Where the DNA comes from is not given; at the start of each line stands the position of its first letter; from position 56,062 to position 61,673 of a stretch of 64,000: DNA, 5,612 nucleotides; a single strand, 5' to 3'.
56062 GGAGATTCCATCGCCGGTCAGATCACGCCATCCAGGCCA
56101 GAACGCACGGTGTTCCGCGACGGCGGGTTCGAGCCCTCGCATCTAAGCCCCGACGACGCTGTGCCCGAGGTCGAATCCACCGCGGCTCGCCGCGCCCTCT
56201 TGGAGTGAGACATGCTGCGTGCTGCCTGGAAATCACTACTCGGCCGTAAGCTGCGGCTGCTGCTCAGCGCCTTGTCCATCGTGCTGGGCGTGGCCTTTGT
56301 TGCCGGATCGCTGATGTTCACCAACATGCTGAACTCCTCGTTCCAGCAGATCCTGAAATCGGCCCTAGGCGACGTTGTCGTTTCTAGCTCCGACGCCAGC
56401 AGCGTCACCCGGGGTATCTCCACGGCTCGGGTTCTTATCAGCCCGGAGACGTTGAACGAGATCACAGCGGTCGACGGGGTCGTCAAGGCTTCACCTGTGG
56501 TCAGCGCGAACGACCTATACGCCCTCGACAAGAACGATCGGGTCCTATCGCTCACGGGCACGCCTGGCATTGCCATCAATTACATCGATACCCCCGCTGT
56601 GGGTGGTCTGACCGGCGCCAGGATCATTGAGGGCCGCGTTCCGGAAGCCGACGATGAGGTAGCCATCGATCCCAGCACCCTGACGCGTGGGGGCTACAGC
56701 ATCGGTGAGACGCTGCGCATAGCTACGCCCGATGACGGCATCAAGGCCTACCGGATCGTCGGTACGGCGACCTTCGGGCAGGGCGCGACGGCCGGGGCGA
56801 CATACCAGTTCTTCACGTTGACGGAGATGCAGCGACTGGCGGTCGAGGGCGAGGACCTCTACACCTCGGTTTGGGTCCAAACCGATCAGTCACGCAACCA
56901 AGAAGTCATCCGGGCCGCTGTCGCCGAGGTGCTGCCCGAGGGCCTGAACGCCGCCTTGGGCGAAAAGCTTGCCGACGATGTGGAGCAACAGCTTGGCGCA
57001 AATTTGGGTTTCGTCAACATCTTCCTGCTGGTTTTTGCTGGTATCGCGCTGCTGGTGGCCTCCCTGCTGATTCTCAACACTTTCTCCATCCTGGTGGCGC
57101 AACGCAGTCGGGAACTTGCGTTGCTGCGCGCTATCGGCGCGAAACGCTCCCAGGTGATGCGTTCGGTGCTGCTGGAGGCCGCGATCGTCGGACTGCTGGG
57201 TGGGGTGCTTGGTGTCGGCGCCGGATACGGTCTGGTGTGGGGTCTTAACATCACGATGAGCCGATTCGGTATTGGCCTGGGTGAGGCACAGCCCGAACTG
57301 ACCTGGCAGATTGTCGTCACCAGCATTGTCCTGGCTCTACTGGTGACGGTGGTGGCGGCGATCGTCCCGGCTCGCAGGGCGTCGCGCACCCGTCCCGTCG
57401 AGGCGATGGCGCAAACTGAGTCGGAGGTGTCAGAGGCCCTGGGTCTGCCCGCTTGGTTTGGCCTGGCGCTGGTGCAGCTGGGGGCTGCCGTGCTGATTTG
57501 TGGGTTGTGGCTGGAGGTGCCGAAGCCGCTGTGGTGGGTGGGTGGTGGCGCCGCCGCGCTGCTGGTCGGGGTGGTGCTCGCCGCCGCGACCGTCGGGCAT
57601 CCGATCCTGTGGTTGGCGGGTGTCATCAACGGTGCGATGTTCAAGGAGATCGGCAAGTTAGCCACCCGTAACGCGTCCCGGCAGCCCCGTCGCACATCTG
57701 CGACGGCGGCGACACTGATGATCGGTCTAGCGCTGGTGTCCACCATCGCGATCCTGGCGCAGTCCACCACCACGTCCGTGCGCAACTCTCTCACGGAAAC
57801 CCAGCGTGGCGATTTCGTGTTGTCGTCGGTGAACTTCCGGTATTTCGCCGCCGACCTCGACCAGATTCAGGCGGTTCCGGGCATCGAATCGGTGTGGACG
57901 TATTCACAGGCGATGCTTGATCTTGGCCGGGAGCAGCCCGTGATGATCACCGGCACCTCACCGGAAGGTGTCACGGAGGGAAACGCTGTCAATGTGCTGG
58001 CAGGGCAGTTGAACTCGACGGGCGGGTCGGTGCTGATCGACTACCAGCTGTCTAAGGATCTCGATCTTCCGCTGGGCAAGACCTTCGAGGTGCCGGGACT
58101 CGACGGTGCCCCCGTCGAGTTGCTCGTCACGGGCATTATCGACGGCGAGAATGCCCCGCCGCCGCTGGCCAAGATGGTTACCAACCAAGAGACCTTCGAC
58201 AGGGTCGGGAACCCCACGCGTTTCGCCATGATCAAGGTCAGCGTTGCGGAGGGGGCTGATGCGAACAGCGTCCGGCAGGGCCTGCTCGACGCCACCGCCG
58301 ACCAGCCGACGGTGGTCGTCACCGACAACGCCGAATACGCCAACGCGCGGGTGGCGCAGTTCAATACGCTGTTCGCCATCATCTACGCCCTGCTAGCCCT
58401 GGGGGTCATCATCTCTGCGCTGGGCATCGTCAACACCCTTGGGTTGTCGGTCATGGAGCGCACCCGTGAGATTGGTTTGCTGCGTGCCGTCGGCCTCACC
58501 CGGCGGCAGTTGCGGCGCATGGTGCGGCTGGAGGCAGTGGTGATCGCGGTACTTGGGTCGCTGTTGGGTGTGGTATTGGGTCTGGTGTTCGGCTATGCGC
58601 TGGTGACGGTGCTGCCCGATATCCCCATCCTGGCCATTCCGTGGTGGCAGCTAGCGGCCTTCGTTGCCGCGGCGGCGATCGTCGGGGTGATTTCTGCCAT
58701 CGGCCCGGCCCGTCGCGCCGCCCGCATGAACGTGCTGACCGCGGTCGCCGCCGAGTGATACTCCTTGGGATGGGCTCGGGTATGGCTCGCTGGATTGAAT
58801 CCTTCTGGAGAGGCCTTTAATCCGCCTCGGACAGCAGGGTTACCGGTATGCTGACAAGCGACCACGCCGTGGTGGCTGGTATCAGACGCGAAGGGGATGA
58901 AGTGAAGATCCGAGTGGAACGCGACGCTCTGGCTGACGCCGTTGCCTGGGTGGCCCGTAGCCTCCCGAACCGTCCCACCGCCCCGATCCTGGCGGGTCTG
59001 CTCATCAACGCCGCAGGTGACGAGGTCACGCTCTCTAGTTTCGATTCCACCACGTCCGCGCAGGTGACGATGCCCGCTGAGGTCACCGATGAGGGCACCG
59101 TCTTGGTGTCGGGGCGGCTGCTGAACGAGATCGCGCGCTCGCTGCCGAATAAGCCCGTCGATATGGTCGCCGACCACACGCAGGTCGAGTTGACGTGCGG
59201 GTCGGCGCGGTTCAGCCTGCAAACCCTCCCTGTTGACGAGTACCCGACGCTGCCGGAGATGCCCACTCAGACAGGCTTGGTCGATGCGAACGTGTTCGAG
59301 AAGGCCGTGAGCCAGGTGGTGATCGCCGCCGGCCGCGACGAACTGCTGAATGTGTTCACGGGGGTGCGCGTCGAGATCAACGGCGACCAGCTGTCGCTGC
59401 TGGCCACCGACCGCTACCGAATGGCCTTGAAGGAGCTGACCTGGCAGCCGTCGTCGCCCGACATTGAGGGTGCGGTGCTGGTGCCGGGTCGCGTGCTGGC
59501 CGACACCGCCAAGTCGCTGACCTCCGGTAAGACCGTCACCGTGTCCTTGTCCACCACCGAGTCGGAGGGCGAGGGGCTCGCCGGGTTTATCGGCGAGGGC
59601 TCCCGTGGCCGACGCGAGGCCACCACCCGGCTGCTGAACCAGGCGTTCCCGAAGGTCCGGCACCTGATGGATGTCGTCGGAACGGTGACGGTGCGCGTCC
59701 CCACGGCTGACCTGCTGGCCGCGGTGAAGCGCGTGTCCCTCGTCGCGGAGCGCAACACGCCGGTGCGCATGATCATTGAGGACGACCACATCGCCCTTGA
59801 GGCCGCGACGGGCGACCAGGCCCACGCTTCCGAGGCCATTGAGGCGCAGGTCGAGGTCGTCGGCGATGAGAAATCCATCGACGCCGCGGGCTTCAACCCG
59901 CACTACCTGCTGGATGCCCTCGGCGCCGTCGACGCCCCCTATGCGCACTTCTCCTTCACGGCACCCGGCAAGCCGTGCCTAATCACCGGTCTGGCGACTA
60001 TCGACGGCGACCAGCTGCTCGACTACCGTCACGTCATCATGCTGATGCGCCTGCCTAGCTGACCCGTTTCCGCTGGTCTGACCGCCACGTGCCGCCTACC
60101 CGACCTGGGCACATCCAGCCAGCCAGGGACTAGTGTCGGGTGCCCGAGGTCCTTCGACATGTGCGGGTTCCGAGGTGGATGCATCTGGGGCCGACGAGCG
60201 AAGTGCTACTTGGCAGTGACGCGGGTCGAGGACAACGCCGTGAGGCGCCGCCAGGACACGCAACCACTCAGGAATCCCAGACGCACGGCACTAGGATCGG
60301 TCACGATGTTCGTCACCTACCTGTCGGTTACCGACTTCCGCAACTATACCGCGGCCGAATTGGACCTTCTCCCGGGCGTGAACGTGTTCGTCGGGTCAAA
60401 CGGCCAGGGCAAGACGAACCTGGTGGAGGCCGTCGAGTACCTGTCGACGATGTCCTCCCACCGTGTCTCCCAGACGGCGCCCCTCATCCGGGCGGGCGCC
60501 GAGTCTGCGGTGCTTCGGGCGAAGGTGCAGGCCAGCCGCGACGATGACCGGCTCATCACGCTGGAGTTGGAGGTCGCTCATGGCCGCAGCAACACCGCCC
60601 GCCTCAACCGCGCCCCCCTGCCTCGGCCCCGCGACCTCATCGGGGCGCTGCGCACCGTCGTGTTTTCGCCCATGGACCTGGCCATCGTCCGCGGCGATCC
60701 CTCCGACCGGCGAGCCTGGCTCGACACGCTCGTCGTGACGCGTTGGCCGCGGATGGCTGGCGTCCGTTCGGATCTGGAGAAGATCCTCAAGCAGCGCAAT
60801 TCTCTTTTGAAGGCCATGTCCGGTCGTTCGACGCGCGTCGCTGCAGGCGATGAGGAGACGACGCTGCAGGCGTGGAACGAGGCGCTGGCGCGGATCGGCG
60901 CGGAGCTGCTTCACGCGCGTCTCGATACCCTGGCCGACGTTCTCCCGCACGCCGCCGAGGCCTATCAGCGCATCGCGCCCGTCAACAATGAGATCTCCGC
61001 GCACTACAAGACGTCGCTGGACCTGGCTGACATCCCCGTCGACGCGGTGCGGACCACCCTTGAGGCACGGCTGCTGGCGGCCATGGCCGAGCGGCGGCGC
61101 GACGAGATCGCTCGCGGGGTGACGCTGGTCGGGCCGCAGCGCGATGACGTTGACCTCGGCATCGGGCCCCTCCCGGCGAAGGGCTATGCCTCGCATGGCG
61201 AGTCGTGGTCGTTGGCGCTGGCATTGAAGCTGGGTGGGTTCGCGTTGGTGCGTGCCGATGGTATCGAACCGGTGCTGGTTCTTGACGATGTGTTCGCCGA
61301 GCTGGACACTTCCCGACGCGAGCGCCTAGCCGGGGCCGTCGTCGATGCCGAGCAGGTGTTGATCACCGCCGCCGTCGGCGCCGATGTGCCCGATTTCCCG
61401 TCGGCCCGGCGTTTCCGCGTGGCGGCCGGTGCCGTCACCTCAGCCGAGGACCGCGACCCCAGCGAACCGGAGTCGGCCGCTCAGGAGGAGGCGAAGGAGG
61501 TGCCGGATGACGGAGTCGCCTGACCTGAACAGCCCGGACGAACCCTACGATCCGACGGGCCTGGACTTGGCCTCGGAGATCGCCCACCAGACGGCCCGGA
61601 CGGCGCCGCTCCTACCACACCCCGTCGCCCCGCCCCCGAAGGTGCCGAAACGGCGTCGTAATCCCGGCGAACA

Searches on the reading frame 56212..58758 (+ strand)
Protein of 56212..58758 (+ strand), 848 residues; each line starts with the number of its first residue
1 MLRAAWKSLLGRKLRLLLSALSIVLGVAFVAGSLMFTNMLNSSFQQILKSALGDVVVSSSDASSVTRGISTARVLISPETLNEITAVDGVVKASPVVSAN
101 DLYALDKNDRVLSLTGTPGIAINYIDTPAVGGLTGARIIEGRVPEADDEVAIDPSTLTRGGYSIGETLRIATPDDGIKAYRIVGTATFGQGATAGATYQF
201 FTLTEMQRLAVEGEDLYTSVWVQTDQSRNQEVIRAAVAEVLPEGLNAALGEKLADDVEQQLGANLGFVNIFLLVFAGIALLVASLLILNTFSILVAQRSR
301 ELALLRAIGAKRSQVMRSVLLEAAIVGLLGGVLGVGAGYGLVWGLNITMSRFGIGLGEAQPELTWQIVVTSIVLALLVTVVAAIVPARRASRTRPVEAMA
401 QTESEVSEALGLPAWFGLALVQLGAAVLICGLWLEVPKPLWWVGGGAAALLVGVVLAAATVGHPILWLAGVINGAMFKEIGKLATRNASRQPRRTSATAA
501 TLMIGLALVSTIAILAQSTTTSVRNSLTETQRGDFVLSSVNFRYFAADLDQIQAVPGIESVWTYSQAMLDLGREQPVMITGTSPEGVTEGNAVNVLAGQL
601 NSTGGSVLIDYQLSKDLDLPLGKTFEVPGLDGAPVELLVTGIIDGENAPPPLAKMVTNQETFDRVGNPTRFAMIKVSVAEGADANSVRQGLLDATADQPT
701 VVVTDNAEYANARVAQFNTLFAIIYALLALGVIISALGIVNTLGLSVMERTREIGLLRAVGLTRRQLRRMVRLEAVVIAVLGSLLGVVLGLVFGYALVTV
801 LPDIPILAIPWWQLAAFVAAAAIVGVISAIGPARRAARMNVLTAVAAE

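Call 41: search_protein_families(library=pfam, proteins=[window:56212-58758:+], max_evalue=0.001)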
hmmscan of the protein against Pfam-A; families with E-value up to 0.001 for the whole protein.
window:56212-58758:+ (848 aa): 2 families
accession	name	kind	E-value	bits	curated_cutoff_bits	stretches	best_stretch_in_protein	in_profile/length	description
PF02687.27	FtsX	-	5.3e-42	143.1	25.5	2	274-393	2-118/120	FtsX-like permease C-terminal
PF12704.14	MacB_PCD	-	9.7e-21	75.4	27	2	17-239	2-206/207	MacB-like periplasmic core domain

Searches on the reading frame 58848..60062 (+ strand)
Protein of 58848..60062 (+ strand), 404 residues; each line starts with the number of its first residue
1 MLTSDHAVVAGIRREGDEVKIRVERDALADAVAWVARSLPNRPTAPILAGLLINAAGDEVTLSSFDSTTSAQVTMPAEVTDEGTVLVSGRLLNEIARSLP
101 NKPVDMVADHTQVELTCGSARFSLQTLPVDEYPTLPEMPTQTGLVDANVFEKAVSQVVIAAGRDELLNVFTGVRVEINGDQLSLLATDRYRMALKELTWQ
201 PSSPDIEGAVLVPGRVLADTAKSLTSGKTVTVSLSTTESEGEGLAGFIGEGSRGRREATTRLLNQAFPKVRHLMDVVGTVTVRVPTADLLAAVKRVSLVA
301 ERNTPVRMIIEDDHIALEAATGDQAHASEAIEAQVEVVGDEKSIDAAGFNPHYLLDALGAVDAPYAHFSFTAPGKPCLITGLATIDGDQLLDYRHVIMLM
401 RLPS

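Call 41: search_protein_families(library=pfam, proteins=[window:58848-60062:+], max_evalue=0.001)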
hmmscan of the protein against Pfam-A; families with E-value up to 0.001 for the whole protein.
window:58848-60062:+ (404 aa): 3 families
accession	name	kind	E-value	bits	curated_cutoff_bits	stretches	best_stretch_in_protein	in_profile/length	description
PF00712.24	DNA_pol3_beta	-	4.2e-46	156.5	24.4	2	20-136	2-120/120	DNA polymerase III beta subunit, N-terminal domain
PF02767.21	DNA_pol3_beta_2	-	9.4e-31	106.9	27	2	145-269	2-116/116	DNA polymerase III beta subunit, central domain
PF02768.20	DNA_pol3_beta_3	-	7.3e-23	81.1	27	1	282-382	12-108/121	DNA polymerase III beta subunit, C-terminal domain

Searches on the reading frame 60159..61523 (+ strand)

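Call 41: search_protein_families(library=pfam, proteins=[window:60159-61523:+], max_evalue=0.001)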
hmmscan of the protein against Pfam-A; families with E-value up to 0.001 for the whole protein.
window:60159-61523:+ (454 aa): 4 families
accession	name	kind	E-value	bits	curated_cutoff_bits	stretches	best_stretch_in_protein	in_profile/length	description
PF02463.25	SMC_N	-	1.5e-19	70.7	40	1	52-404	2-196/220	RecF/RecN/SMC N terminal domain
PF13175.12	AAA_15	-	1.4e-07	32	32.1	1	50-135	1-77/374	AAA ATPase domain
PF13476.12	AAA_23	-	5.5e-07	30.9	27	1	55-108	2-55/201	AAA domain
PF13304.12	AAA_21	-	3.4e-05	24.5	27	0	74-101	1-26/304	AAA domain, putative AbiEii toxin, Type IV TA system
